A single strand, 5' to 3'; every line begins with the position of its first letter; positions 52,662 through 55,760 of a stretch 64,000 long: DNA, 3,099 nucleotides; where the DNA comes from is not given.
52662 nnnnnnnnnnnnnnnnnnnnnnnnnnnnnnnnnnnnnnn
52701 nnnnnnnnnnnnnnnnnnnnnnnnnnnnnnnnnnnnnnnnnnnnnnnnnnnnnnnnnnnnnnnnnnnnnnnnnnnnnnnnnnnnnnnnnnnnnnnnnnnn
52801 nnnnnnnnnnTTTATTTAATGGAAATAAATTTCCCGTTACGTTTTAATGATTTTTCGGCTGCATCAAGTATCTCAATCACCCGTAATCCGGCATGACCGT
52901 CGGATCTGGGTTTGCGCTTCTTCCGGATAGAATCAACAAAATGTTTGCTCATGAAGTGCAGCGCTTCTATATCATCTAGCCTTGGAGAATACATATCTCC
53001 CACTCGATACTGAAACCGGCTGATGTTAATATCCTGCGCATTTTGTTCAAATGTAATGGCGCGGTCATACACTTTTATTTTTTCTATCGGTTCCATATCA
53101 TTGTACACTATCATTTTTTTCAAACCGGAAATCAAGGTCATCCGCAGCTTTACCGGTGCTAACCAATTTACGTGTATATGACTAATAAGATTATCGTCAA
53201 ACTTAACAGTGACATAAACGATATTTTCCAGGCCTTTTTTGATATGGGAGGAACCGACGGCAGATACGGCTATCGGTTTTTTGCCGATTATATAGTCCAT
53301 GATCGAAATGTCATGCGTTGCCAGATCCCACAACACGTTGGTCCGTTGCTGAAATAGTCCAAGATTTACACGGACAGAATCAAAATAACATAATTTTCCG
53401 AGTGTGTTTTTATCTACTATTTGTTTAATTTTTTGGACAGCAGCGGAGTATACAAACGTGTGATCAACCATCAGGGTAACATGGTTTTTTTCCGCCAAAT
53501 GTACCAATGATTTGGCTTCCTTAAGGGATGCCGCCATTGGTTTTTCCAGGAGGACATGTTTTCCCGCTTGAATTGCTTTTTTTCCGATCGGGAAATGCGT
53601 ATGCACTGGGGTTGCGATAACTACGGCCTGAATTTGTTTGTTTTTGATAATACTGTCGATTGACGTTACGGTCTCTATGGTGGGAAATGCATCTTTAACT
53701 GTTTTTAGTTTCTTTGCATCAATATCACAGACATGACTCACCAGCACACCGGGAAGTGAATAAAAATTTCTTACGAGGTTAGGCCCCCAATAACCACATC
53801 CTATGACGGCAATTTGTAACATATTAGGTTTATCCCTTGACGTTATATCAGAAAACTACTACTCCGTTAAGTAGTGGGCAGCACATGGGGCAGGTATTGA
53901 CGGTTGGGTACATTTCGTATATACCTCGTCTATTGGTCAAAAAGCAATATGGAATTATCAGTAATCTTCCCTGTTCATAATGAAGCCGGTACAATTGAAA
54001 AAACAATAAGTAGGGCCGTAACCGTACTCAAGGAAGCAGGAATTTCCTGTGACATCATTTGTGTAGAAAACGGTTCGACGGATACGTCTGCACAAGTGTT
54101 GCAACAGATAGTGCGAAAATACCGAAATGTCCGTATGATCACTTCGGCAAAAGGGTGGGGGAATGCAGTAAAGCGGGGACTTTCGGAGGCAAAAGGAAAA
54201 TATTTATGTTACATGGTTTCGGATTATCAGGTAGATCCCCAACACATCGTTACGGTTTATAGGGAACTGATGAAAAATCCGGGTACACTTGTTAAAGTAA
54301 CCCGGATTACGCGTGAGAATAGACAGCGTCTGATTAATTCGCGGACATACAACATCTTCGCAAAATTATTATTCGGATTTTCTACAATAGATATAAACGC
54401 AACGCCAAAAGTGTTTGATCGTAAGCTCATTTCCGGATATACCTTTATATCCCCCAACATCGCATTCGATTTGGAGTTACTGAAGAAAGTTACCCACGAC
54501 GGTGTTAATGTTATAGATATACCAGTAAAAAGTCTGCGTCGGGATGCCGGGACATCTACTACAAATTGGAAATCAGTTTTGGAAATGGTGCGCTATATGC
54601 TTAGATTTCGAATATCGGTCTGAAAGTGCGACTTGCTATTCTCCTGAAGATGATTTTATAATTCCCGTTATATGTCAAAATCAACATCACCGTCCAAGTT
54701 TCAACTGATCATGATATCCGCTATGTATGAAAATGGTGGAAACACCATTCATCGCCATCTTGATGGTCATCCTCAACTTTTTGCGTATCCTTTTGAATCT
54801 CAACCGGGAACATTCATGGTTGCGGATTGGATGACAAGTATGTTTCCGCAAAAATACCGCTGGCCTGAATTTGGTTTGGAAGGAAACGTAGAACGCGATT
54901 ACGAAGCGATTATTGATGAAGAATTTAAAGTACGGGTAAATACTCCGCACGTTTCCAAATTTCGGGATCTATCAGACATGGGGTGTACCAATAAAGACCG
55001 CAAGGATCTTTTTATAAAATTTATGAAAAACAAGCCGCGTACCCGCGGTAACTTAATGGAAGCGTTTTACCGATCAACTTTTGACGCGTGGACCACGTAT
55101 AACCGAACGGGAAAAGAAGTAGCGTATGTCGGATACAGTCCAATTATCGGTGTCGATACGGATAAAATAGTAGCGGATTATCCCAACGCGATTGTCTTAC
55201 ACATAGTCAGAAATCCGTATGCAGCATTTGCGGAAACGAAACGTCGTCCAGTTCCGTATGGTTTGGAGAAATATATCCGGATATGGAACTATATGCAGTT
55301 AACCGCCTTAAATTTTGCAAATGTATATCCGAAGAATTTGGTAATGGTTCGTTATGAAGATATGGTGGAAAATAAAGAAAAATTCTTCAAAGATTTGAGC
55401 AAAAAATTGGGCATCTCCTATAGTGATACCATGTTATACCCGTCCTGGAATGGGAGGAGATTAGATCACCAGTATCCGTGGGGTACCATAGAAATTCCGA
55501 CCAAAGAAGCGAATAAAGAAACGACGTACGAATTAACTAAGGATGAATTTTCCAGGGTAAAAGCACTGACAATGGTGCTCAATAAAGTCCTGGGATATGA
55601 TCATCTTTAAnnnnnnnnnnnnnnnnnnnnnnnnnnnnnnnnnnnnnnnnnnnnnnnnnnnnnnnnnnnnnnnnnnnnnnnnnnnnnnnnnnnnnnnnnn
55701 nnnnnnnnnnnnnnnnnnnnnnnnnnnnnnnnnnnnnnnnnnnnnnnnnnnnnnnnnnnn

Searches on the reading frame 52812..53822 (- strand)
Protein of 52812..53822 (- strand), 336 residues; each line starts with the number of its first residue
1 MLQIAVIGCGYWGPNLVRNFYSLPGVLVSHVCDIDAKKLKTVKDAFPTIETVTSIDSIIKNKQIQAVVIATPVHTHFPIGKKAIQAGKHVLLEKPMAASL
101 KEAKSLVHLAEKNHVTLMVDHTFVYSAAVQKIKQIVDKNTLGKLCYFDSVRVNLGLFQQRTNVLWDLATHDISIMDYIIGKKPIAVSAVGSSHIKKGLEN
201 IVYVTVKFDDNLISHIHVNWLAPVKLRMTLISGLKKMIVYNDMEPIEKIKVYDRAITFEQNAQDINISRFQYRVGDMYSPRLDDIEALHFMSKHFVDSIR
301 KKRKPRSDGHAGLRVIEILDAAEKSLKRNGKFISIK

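Call 9: search_protein_families(library=pfam, proteins=[window:52812-53822:-], max_evalue=0.001)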
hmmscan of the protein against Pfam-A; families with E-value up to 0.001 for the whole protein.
window:52812-53822:- (336 aa): 4 families
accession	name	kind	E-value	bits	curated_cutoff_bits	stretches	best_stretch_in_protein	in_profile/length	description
PF01408.29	GFO_IDH_MocA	-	2e-28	99.9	24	1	3-121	2-120/120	Oxidoreductase family, NAD-binding Rossmann fold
PF22725.1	GFO_IDH_MocA_C3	-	7.8e-13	49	27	1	129-232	1-117/124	GFO/IDH/MocA C-terminal domain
PF02894.22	GFO_IDH_MocA_C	-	5.6e-08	33.3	22.9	1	163-327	42-211/218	Oxidoreductase family, C-terminal alpha/beta domain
PF03447.22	NAD_binding_3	-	0.00041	21.5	24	1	9-119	2-115/116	Homoserine dehydrogenase, NAD binding domain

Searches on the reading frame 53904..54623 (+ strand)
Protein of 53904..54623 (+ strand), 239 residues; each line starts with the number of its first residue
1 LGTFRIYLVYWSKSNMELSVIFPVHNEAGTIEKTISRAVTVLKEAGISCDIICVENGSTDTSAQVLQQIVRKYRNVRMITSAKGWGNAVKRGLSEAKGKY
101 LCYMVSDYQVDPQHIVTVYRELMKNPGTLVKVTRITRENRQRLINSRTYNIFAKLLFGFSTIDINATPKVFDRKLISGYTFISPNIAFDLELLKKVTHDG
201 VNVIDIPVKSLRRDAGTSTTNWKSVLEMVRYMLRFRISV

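Call 16: search_protein_families(library=pfam, proteins=[window:53904-54623:+], max_evalue=0.001)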
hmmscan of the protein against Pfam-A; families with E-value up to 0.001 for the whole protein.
window:53904-54623:+ (239 aa): 2 families
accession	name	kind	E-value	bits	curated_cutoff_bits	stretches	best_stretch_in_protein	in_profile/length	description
PF00535.33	Glycos_transf_2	-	1.2e-20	74.5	23.3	1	19-153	1-141/168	Glycosyl transferase family 2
PF10111.15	Glyco_tranf_2_2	-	0.00033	20.7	27.3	1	19-113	1-97/276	Glycosyltransferase like family 2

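Call 33: search_protein_families(library=ncbifam, proteins=[window:53904-54623:+], max_evalue=0.001)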
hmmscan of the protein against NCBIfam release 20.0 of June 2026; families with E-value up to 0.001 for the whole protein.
window:53904-54623:+ (239 aa): 15 families
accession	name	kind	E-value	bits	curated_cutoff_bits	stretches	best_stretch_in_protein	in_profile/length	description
NF007482.0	PRK10073.1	equivalog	8e-14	51.4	423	1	13-123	3-107/334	glycosyltransferase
TIGR03937.1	PgaC_IcaA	equivalog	1.1e-12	47.7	422.3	1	15-127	44-155/407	poly-beta-1,6-N-acetyl-D-glucosamine synthase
TIGR04283.1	glyco_like_mftF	equivalog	1.6e-12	47.5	182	1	18-135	1-109/221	TIGR04283 family arsenosugar biosynthesis glycosyltransferase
NF047588.1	GlcsyltransPgfSStrep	equivalog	4.6e-12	45.8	500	1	16-223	1-208/308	glycosyltransferase PgfS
NF010496.0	PRK13915.1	equivalog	4.1e-11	42.5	262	1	9-130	24-151/307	glucosyl-3-phosphoglycerate synthase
NF007986.1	PRK10714.1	equivalog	9.6e-11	41.2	529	1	17-226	7-216/316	undecaprenyl-phosphate 4-deoxy-4-formamido-L-arabinose transferase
TIGR03111.1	glyc2_xrt_Gpos1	hypoth_equivalog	1.5e-09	37.2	363.95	1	16-131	49-165/439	TIGR03111 family XrtG-associated glycosyltransferase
NF047683.1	TeichurnBiosyTuaG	equivalog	4e-09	36.5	400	1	15-115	5-104/252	teichuronic acid biosynthesis protein TuaG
NF038302.1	EPS_HpsE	equivalog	7e-09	35.1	300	1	16-126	1-115/307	hormogonium polysaccharide biosynthesis glycosyltransferase HpsE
NF058614.1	PPMAGASynPpgS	equivalog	6.3e-07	29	370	1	20-214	4-200/226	polyprenyl-phospho-N-acetylgalactosaminyl synthase PpgS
NF041875.1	EPS_EpsD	equivalog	1.2e-06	28.1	370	1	18-138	1-119/325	exopolysaccharide biosynthesis glycosyltransferase EpsD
TIGR04009.1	wcaE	equivalog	1.9e-06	27.3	369.2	1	17-125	2-109/248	colanic acid biosynthesis glycosyltransferase WcaE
TIGR04182.1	glyco_TIGR04182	equivalog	2.9e-06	26.9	325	1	18-219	2-199/293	S-layer glycoprotein N-glycosyltransferase AglJ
NF050819.1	PolSacchBiosHfsG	equivalog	0.00022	20.5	500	1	10-130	6-124/302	polysaccharide biosynthesis protein HfsG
TIGR03965.1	mycofact_glyco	equivalog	0.00043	19.3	280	1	14-123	72-180/467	mycofactocin biosynthesis glycosyltransferase MftF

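Call 35: search_solved_structures(query=window:53904-54623:+, max_evalue=0.001)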
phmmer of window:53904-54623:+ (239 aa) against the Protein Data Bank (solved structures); distinct sequences matched with E-value up to 0.001: 16.
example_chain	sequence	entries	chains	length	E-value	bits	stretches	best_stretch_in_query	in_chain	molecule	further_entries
5eke_A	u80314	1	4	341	3.4e-12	49.5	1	5-178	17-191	Uncharacterized glycosyltransferase sll0501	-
5ekp_C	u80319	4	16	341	3.4e-12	49.5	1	5-178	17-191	Uncharacterized glycosyltransferase sll0501 | Glycosyltransferase sll0501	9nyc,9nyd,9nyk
9nye_A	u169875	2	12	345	3.5e-12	49.4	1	5-178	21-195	Glycosyltransferase sll0501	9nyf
5mlz_A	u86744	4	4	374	1.1e-10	44.5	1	14-234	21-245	Dolichol monophosphate mannose synthase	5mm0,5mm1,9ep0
5hea_A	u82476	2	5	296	4.2e-08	36.1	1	18-191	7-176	Putative glycosyltransferase (GalT1)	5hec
9hwj_A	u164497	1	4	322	1e-07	34.8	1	17-225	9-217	Undecaprenyl-phosphate 4-deoxy-4-formamido-L-arabinose transferase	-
9bhc_C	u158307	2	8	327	1.7e-07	34.1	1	17-177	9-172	Undecaprenyl-phosphate 4-deoxy-4-formamido-L-arabinose transferase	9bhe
8vxh_A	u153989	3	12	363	2.2e-07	33.7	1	17-177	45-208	Undecaprenyl-phosphate 4-deoxy-4-formamido-L-arabinose transferase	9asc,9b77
3bcv_A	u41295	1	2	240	1.6e-06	30.9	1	18-124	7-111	Putative glycosyltransferase protein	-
2z87_A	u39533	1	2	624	2.8e-06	30.1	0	21-134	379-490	Chondroitin synthase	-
2z86_A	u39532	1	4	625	2.8e-06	30.1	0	21-134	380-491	Chondroitin synthase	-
9omh_A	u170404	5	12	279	6e-05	25.8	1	19-122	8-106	Glycosyltransferase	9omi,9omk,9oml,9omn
9omm_A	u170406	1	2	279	6.3e-05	25.7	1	19-122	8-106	Glycosyltransferase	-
9omj_A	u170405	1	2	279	6.7e-05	25.6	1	31-122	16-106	Glycosyltransferase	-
8bz8_A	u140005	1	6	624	0.00084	22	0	12-121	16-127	Glycosyltransferase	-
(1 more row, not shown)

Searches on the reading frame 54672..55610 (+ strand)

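Call 16: search_protein_families(library=pfam, proteins=[window:54672-55610:+], max_evalue=0.001)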
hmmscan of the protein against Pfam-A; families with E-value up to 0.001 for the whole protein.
window:54672-55610:+ (312 aa): 1 family
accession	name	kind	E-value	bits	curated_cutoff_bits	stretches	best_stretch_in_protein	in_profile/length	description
PF13469.12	Sulfotransfer_3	-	4.2e-12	47.2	27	1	127-252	80-216/216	Sulfotransferase family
